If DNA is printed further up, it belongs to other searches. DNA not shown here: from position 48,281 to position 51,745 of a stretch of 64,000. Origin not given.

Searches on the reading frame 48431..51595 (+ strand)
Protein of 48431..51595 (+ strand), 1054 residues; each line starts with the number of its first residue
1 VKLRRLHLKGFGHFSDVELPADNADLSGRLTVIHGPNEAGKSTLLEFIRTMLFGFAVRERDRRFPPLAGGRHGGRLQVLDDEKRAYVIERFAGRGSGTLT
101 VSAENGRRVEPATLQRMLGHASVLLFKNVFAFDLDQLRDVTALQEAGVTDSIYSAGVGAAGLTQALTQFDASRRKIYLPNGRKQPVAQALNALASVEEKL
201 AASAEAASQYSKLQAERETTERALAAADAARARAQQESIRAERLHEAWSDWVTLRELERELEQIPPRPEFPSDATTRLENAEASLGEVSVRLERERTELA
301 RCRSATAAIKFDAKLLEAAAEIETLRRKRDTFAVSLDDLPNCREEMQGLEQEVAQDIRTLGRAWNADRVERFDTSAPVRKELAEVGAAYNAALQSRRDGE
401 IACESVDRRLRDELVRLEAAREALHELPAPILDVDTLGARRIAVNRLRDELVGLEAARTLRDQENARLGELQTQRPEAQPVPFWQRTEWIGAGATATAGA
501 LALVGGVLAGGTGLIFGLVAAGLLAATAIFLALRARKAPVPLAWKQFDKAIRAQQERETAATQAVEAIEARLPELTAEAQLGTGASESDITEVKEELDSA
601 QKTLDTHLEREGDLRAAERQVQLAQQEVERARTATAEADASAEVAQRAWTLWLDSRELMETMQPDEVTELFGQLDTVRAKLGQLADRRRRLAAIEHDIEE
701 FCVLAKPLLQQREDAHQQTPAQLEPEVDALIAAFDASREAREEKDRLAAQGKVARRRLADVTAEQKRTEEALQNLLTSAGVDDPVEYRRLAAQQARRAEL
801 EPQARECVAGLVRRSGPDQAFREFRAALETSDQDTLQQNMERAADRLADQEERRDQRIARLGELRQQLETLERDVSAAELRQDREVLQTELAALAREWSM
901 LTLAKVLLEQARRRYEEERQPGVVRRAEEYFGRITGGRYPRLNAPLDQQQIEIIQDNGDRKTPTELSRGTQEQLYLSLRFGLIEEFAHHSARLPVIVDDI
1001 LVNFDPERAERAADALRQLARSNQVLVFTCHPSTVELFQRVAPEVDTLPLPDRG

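Call 92: search_protein_families(library=pfam, proteins=[window:48431-51595:+], max_evalue=0.0001)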
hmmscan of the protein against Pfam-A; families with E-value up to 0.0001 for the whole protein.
window:48431-51595:+ (1054 aa): 4 families
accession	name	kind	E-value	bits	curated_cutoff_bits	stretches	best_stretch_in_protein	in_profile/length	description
PF13514.12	AAA_27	-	1.6e-28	100.1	22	1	1-203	1-199/206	AAA domain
PF13476.12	AAA_23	-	6.2e-13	50.3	27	1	5-263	1-195/201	AAA domain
PF02463.25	SMC_N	-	5.6e-09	36.2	40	1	741-1039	91-206/220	RecF/RecN/SMC N terminal domain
PF13175.12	AAA_15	-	2e-07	31.4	32.1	1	1-52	1-47/374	AAA ATPase domain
